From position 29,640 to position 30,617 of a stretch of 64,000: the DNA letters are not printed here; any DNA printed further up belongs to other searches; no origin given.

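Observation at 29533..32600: A repeat-bracketed three-gene module: exported SagB-type nitroreductase, PP-loop ATPase and Cys-tailed lipoprotein, with a shared GGC-x2-C..C-QG C-terminal tail (candidate undescribed system)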

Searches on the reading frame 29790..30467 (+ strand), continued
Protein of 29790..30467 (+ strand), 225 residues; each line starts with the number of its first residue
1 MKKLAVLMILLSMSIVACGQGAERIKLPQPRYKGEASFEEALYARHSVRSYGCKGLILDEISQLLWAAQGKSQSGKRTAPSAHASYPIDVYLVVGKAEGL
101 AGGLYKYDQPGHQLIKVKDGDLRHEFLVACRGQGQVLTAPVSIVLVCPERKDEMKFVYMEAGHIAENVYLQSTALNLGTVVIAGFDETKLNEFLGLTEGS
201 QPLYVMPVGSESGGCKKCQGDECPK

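Call 83: fold_search(model_id=the predicted structure, library=pdb)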
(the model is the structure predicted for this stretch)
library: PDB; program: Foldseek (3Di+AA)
matches with E <= 10: 388; with E <= 0.001: 199
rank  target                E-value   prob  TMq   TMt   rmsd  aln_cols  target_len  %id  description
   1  8cqs_B                8.1e-19  1.00  0.75  0.87   2.1       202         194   35  Flavin mononucleotide-dependent nitroreductase B.thetaiotaomicron (BT_0217) (released 2024-03-27)
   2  3hoi                  1.2e-18  1.00  0.74  0.86   2.4       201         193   37  Crystal structure of FMN-dependent nitroreductase BF3017 from Bacteroides fragilis NCTC 9343 (YP_212631.1) from Bacteroi (released 2009-06-23)
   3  8cqs_A                1.7e-18  1.00  0.74  0.86   2.0       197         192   35  Flavin mononucleotide-dependent nitroreductase B.thetaiotaomicron (BT_0217) (released 2024-03-27)
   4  3hj9_A                6.3e-18  1.00  0.73  0.76   3.1       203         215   31  Crystal structure of a putative nitroreductase (reut_a1228) from ralstonia eutropha jmp134 at 2.00 A resolution (released 2009-06-16)
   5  3hj9_B                1.4e-16  1.00  0.72  0.77   3.1       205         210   33  Crystal structure of a putative nitroreductase (reut_a1228) from ralstonia eutropha jmp134 at 2.00 A resolution (released 2009-06-16)
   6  3eo7                  1.6e-16  1.00  0.74  0.36   3.1       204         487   25  Crystal structure of a putative nitroreductase (ava_2154) from anabaena variabilis atcc 29413 at 1.80 A resolution (released 2008-10-28)
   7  5lq4_A                1.5e-14  1.00  0.71  0.37   4.6       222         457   20  The Structure of ThcOx, the First Oxidase Protein from the Cyanobactin Pathways (released 2016-11-09)
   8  5lq4_B                2.3e-14  1.00  0.72  0.36   4.6       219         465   21  The Structure of ThcOx, the First Oxidase Protein from the Cyanobactin Pathways (released 2016-11-09)
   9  8pz5_A                2.6e-14  1.00  0.71  0.36   3.9       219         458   21  Structure of ThcOx, solved at wavelength 3.099 A (released 2023-10-25)
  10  7ly7_B                1.4e-12  1.00  0.67  0.47   8.5       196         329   21  Crystal structure of the elongation module of the bacillamide NRPS, BmdB, in complex with the oxidase BmdC (released 2022-02-02)
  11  7ly4_A                2.2e-12  1.00  0.66  0.47  20.8       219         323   22  Cryo-EM structure of the elongation module of the bacillamide NRPS, BmdB, in complex with the oxidase, BmdC (released 2022-02-02)
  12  7ly5_B                2.8e-12  1.00  0.66  0.79   7.5       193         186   23  Proteolyzed crystal structure of the bacillamide NRPS, BmdB, in complex with the oxidase BmdC (released 2022-02-02)
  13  6gos_C                3.6e-11  1.00  0.63  0.54  10.6       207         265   21  E. coli Microcin synthetase McbBCD complex with pro-MccB17 bound (released 2019-01-30)
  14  6grh_C                3.8e-11  1.00  0.63  0.54  10.6       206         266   20  E. coli Microcin synthetase McbBCD complex with truncated pro-MccB17 bound (released 2019-01-30)
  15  3g14_B                1.8e-09  1.00  0.58  0.72   2.6       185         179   18  Crystal structure of nitroreductase family protein (YP_877874.1) from Clostridium novyi NT at 1.75 A resolution (released 2009-02-17)
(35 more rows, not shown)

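Call 93: search_solved_structures(query=A3, max_evalue=0.01, show_alignments=0)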
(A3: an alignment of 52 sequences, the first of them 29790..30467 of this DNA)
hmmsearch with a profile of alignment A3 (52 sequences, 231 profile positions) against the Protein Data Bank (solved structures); distinct sequences matched with E-value up to 0.01: 40.
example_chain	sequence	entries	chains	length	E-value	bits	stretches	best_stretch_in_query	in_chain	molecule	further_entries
3eo7_A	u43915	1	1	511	1.8e-61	210.7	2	49-229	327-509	Putative Nitroreductase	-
8cqs_A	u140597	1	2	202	1.1e-40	142.6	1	32-228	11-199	Nitroreductase-like protein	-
3hoi_A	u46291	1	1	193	5.8e-37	130.4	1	33-228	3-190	FMN-dependent nitroreductase BF3017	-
3hj9_A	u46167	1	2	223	5.1e-31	111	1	31-229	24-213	Oxidoreductase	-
5lq4_A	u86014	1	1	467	3e-22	82.3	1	44-220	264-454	CyaGox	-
8pz5_A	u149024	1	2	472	3.1e-22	82.3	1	44-220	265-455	SagB-type dehydrogenase domain protein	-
5lq4_B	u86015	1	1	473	3.1e-22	82.2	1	44-220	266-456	CyaGox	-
7ly5_B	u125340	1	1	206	1e-19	74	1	48-223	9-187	BmdC, oxidase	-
7ly4_A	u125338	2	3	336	2.4e-19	72.8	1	42-223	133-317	BmdC, Oxidase | BmdC, NRPS oxidase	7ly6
7ly7_B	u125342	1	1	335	2.5e-19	72.7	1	42-223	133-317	BmdC, Oxidase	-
4dn2_A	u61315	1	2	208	1.3e-13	54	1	143-228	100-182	Nitroreductase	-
6gos_C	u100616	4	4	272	1.7e-13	53.6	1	64-222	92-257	Microcin B17-processing protein McbC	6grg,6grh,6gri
5uu6_A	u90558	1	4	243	1.4e-12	50.6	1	125-229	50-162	NADPH-flavin oxidoreductase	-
1bkj_A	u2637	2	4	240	2.1e-12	50.1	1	125-229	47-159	NADPH-FLAVIN OXIDOREDUCTASE | FLAVIN REDUCTASE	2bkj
4g8s_A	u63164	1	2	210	3.1e-12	49.5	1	144-228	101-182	Nitroreductase family protein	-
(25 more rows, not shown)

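Call 95: search_solved_structures(query=A3, max_evalue=1e-15, show_alignments=5)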
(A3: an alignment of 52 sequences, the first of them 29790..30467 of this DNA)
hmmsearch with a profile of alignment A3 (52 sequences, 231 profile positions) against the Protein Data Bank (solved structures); distinct sequences matched with E-value up to 1e-15: 10.
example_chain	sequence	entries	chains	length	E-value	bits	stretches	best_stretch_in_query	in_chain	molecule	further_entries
3eo7_A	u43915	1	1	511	1.8e-61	210.7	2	49-229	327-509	Putative Nitroreductase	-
8cqs_A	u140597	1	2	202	1.1e-40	142.6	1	32-228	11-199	Nitroreductase-like protein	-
3hoi_A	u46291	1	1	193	5.8e-37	130.4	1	33-228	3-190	FMN-dependent nitroreductase BF3017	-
3hj9_A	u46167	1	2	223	5.1e-31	111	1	31-229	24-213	Oxidoreductase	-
5lq4_A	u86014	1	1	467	3e-22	82.3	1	44-220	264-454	CyaGox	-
8pz5_A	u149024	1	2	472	3.1e-22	82.3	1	44-220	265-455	SagB-type dehydrogenase domain protein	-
5lq4_B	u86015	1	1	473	3.1e-22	82.2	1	44-220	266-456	CyaGox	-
7ly5_B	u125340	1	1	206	1e-19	74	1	48-223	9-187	BmdC, oxidase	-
7ly4_A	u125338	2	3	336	2.4e-19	72.8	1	42-223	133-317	BmdC, Oxidase | BmdC, NRPS oxidase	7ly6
7ly7_B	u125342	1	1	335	2.5e-19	72.7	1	42-223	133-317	BmdC, Oxidase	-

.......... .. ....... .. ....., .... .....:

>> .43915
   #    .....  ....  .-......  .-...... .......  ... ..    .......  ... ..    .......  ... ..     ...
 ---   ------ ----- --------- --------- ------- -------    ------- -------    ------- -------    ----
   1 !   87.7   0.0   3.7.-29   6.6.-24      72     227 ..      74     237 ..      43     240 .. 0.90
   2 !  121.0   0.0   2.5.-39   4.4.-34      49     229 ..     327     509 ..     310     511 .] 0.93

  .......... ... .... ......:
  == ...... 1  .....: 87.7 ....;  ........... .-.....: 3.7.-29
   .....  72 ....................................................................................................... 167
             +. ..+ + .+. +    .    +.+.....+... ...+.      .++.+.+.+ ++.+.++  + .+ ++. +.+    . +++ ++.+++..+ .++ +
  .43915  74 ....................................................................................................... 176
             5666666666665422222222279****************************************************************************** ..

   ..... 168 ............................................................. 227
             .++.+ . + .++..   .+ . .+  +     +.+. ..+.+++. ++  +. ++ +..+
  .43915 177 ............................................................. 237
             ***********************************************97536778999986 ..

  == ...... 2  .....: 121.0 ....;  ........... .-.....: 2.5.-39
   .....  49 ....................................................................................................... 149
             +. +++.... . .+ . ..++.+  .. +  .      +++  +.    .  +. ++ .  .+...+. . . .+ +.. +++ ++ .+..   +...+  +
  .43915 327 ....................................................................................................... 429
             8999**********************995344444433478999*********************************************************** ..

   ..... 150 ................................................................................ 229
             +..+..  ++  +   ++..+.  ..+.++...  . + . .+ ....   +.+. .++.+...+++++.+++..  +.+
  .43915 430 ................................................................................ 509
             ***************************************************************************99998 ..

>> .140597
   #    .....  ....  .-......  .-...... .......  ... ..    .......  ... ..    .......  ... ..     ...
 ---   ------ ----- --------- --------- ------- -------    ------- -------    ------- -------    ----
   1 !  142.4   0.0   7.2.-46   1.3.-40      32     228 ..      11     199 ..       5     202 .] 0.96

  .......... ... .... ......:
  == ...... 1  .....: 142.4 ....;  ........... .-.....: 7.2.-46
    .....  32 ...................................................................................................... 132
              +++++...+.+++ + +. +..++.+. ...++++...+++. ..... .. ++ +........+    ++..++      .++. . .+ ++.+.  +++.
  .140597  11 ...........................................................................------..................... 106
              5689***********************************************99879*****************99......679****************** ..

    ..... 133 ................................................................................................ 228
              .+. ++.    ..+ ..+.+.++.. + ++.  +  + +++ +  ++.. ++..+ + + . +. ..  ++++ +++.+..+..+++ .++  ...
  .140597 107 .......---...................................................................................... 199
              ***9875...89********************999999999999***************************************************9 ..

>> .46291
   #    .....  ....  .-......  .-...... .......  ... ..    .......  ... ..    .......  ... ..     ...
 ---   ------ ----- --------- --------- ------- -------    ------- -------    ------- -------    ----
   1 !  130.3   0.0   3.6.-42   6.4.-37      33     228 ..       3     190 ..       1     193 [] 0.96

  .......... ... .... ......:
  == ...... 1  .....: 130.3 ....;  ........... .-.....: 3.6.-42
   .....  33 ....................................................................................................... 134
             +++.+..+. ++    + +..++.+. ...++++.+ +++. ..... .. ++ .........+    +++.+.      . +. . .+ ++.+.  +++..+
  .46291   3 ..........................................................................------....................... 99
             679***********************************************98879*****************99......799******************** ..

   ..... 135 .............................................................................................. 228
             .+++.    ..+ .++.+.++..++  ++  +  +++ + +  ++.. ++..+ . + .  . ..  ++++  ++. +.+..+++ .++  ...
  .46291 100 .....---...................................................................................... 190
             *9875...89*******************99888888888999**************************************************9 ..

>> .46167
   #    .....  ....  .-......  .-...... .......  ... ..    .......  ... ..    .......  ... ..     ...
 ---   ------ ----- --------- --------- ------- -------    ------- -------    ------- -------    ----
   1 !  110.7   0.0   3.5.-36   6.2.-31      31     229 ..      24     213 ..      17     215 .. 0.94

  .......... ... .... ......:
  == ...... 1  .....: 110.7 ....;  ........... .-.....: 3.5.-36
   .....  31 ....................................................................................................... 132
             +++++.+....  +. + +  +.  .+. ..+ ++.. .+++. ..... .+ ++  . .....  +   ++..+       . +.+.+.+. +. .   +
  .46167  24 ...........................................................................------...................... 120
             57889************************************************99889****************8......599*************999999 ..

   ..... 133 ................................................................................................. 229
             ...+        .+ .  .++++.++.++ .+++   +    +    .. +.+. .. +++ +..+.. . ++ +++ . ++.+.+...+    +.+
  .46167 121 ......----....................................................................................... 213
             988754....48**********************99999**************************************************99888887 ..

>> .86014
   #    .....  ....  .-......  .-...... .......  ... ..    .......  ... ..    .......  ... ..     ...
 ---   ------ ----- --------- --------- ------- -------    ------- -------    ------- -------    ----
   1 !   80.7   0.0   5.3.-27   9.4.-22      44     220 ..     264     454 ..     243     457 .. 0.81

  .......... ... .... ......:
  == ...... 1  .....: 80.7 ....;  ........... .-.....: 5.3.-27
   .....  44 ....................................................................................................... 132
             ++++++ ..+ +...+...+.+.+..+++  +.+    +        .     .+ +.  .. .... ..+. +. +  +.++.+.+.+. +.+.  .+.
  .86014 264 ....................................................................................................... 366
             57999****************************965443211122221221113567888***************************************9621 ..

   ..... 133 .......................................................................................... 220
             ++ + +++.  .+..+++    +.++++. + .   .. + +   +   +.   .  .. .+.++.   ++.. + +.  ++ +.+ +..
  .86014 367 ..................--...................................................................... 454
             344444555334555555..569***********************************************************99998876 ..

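Call 97: search_protein_families(library=ncbifam, proteins=[L103:4744-5511:+], max_evalue=0.001)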
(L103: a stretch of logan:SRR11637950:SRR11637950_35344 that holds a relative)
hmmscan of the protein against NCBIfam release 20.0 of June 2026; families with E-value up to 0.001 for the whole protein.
L103:4744-5511:+ (255 aa): 6 families
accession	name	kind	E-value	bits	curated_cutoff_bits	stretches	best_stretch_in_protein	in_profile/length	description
TIGR00317.1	cobS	equivalog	4.2e-42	144.6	110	1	2-250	6-239/241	adenosylcobinamide-GDP ribazoletransferase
NF001278.0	PRK00235.1-5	equivalog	5e-25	88.6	252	1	5-254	9-243/246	adenosylcobinamide-GDP ribazoletransferase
NF001277.0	PRK00235.1-3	equivalog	9.5e-22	77.8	273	1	5-245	12-242/255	adenosylcobinamide-GDP ribazoletransferase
NF001276.0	PRK00235.1-2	equivalog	4.3e-17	62.4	322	1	5-250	14-254/260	adenosylcobinamide-GDP ribazoletransferase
NF001279.0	PRK00235.2-1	equivalog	3.4e-16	59.6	282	1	5-248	9-240/248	adenosylcobinamide-GDP ribazoletransferase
NF001282.0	PRK00235.2-4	equivalog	3.7e-12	46.1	342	1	6-254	30-280/286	adenosylcobinamide-GDP ribazoletransferase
